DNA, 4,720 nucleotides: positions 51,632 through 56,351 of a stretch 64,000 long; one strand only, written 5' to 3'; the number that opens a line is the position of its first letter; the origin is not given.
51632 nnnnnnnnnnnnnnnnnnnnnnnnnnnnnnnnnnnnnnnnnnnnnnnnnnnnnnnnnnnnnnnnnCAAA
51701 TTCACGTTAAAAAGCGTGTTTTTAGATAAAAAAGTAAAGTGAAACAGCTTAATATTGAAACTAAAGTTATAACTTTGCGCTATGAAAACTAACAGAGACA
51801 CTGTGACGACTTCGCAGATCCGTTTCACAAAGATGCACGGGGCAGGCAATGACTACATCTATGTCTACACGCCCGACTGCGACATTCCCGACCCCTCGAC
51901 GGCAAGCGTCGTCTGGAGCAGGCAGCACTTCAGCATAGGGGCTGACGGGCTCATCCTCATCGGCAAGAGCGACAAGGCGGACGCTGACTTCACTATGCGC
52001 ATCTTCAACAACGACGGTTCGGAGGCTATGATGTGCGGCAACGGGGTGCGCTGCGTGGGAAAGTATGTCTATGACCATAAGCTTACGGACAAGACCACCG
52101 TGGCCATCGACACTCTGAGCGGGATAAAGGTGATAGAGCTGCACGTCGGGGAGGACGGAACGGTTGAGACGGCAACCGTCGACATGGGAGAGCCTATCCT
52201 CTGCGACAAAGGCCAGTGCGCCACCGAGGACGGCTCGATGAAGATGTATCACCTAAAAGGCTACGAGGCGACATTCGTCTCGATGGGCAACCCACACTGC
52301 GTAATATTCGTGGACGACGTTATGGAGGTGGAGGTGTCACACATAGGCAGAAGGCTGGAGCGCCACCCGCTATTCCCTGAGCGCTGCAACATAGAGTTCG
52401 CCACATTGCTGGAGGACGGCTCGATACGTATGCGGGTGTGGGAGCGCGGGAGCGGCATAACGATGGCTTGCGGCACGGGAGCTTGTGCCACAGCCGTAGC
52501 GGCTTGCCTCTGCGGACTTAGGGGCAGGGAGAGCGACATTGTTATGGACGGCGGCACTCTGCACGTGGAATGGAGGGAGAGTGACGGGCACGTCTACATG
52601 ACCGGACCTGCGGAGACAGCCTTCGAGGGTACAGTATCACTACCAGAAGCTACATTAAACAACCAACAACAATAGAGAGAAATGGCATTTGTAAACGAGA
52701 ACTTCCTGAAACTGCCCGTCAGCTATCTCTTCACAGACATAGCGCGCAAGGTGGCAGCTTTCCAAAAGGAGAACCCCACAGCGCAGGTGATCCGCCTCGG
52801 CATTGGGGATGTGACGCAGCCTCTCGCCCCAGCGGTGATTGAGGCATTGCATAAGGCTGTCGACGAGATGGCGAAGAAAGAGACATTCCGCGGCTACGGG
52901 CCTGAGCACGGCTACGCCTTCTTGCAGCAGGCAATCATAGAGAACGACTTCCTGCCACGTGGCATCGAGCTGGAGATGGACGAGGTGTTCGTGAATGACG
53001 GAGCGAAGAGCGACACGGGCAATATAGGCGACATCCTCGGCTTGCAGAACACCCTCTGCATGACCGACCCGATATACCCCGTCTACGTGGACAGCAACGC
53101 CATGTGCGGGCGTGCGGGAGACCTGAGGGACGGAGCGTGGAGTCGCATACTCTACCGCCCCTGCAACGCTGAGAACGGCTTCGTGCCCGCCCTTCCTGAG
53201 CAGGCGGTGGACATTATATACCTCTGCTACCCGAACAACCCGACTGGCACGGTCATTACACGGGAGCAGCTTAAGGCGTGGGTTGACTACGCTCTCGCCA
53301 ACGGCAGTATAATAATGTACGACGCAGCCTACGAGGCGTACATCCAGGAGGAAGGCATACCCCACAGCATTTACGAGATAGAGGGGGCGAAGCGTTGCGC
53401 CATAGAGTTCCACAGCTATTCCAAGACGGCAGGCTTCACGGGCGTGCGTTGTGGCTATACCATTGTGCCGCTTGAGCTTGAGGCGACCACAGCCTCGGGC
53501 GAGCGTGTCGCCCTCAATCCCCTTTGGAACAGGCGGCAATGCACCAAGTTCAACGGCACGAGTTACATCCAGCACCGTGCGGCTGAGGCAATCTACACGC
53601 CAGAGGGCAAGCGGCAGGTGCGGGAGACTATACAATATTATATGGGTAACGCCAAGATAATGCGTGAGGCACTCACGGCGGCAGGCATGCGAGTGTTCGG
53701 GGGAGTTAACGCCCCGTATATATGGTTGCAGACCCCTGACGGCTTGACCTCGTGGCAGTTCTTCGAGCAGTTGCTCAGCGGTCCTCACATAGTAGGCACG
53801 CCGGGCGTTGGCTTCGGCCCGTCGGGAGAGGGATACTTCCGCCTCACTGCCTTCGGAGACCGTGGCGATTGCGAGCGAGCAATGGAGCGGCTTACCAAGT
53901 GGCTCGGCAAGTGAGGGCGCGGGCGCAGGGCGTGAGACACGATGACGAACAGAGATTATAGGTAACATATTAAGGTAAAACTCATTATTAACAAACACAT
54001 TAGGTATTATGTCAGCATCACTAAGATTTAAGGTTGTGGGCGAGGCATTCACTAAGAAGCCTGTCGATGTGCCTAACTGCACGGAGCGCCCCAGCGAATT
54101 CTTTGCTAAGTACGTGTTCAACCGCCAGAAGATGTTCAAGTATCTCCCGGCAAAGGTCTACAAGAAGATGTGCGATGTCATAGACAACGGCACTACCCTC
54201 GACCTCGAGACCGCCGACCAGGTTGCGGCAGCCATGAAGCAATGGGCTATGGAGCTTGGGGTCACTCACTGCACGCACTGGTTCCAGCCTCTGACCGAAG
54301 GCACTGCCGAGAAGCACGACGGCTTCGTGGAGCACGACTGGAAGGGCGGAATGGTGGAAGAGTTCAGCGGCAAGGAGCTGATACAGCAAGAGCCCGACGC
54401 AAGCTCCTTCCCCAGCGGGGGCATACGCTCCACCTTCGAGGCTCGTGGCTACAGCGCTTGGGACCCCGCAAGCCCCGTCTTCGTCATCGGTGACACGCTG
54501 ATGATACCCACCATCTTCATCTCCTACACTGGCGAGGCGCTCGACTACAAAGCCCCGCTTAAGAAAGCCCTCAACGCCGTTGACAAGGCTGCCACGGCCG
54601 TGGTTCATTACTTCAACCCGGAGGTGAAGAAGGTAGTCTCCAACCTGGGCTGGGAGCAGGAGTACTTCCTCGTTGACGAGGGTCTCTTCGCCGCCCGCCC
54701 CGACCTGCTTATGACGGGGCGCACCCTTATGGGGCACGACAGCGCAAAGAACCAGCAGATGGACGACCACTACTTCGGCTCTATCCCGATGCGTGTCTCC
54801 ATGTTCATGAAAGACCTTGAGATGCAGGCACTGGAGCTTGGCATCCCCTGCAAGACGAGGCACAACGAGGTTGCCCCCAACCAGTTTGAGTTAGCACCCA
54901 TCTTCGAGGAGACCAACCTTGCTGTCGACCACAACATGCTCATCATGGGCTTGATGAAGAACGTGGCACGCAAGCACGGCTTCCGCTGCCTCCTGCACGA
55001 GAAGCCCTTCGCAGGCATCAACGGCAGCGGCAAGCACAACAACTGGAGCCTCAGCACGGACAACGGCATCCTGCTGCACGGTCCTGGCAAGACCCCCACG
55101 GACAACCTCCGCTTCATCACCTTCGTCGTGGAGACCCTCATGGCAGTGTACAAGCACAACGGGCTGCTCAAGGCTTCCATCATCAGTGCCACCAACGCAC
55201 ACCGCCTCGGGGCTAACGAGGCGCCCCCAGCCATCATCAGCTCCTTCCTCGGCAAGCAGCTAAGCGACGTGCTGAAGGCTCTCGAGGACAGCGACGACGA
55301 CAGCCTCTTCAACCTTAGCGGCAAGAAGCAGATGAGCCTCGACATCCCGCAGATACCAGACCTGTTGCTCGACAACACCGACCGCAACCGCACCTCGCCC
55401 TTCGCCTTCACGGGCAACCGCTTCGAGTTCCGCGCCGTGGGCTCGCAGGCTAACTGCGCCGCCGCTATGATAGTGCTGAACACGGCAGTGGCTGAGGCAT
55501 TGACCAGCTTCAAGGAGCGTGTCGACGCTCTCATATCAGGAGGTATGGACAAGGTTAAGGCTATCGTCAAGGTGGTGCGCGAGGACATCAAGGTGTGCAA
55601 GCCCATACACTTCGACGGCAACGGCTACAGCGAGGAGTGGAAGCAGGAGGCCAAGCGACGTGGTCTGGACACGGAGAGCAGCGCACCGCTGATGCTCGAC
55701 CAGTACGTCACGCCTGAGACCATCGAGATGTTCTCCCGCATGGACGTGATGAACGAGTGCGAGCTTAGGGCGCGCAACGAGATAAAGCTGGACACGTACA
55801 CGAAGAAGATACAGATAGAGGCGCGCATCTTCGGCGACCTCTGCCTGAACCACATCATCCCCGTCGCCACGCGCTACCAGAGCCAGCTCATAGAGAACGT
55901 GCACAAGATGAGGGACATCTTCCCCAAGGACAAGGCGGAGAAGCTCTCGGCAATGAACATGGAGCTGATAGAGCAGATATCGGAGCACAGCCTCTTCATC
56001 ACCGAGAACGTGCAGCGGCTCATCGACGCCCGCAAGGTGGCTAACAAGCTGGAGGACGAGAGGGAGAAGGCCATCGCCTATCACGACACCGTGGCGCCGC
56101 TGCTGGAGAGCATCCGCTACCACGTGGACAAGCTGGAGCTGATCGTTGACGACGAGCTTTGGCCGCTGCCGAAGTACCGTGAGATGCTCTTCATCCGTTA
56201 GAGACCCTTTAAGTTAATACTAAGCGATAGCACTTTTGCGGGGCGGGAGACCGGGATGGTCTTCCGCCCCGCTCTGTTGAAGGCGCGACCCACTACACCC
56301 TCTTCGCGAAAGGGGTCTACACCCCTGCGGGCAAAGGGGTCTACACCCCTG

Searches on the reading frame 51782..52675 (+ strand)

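Call 7: search_protein_families(library=ncbifam, proteins=[window:51782-52675:+], max_evalue=1)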
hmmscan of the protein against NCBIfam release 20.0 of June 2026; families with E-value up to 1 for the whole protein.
window:51782-52675:+ (297 aa): 2 families
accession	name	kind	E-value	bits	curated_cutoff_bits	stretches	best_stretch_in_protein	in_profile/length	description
TIGR00652.1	DapF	equivalog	1.2e-84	283.9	114.65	1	13-285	1-268/270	diaminopimelate epimerase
NF038284.1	bifunc_DapF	exception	1e-30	106.9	350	1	18-276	15-253/254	bifunctional diaminopimelate epimerase/glutamate racemase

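Call 8: search_protein_families(library=pfam, proteins=[window:51782-52675:+], max_evalue=1)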
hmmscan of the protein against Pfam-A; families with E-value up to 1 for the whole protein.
window:51782-52675:+ (297 aa): 2 families
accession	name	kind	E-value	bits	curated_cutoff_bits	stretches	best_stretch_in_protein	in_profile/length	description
PF01678.24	DAP_epimerase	-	3.1e-61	205.2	34.7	2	165-278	2-119/121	Diaminopimelate epimerase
PF02567.21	PhzC-PhzF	-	4.8e-05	23.4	27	1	62-236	45-223/281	Phenazine biosynthesis-like protein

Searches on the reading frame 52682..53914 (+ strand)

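Call 7: search_protein_families(library=ncbifam, proteins=[window:52682-53914:+], max_evalue=1)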
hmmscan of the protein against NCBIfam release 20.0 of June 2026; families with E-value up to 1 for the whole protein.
window:52682-53914:+ (410 aa): 70 families (the best 25 are shown)
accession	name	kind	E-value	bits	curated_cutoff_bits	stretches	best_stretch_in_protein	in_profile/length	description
TIGR03542.1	DAPAT_plant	equivalog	7.1e-183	608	364.7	1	4-406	3-400/402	LL-diaminopimelate aminotransferase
TIGR03540.1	DapC_direct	equivalog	3.4e-52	177.6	593.25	1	10-406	8-382/383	LL-diaminopimelate aminotransferase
NF006756.0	PRK09276.1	subfamily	1.7e-51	175.4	507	1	10-406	10-384/387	LL-diaminopimelate aminotransferase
NF005977.0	PRK08068.1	subfamily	3e-39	135.4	494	1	10-406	11-385/391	transaminase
NF041364.1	GntC_guanitoxin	equivalog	3.2e-34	118.4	415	1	38-406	2-355/356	guanitoxin biosynthesis PLP-dependent (S)-gamma-hydroxy-L-arginine cyclodehydratase GntC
NF006229.0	PRK08361.1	equivalog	7.1e-30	104.3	624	1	27-408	26-388/391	aspartate aminotransferase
NF006604.0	PRK09148.1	equivalog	1.8e-29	103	648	1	11-408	11-389/406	LL-diaminopimelate aminotransferase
NF005815.0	PRK07681.1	equivalog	2.3e-29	102.6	545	1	16-405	16-383/399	LL-diaminopimelate aminotransferase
NF004611.0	PRK05942.1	equivalog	3.1e-28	98.8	628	1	32-405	33-387/394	aspartate aminotransferase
NF005613.0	PRK07366.1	equivalog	1.6e-27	96.5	486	1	17-408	15-388/391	LL-diaminopimelate aminotransferase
NF004937.0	PRK06290.1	equivalog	9.7e-27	93.7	585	1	6-361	16-350/410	LL-diaminopimelate aminotransferase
TIGR03537.1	DapC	equivalog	1.4e-24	86.7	453.6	1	38-404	4-347/350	succinyldiaminopimelate transaminase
NF004770.0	PRK06108.1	subfamily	2.5e-22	79.2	422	1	33-409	35-393/396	pyridoxal phosphate-dependent aminotransferase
NF006387.0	PRK08636.1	equivalog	1.1e-21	77.3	675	1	11-407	13-397/403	LL-diaminopimelate aminotransferase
NF006033.0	PRK08175.1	equivalog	6e-21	74.9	647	1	15-401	19-387/407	alanine transaminase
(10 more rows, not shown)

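Call 8: search_protein_families(library=pfam, proteins=[window:52682-53914:+], max_evalue=1)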
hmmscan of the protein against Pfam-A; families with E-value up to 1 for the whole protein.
window:52682-53914:+ (410 aa): 1 family
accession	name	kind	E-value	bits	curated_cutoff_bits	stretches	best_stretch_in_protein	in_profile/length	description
PF00155.27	Aminotran_1_2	-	2.3e-30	106.4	19.7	1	35-404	2-361/361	Aminotransferase class I and II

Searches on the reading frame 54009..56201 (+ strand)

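Call 7: search_protein_families(library=ncbifam, proteins=[window:54009-56201:+], max_evalue=1)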
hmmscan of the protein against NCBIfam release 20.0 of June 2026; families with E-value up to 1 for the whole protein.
window:54009-56201:+ (730 aa): 4 families
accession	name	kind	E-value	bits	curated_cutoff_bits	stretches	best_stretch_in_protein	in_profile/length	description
TIGR00653.1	GlnA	equivalog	1.1e-12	47.4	429.15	1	209-361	119-281/462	type I glutamate--ammonia ligase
TIGR03105.1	gln_synth_III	equivalog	3.5e-08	32.4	469.6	1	252-355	145-248/435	type III glutamate--ammonia ligase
NF007006.0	PRK09469.1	equivalog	2.6e-05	23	845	1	253-359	178-286/469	glutamate--ammonia ligase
NF045547.1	GGputSyn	equivalog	8.6e-05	21.4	650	1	274-359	174-259/438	gamma-glutamylputrescine synthetase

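Call 8: search_protein_families(library=pfam, proteins=[window:54009-56201:+], max_evalue=1)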
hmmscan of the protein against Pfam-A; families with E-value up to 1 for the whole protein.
window:54009-56201:+ (730 aa): 4 families
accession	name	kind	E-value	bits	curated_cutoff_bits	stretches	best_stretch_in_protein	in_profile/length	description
PF12437.13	GSIII_N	-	9.6e-76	253.3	25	1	29-187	2-160/160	Glutamine synthetase type III N terminal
PF18318.6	Gln-synt_C-ter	-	2.7e-39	134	22.7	1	518-635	1-118/118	Glutamine synthetase C-terminal domain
PF00120.29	Gln-synt_C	-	1.5e-17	64.2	24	1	210-361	21-169/344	Glutamine synthetase, catalytic domain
PF13863.11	DUF4200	-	0.06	14.1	29.7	1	639-713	29-103/119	Domain of unknown function (DUF4200)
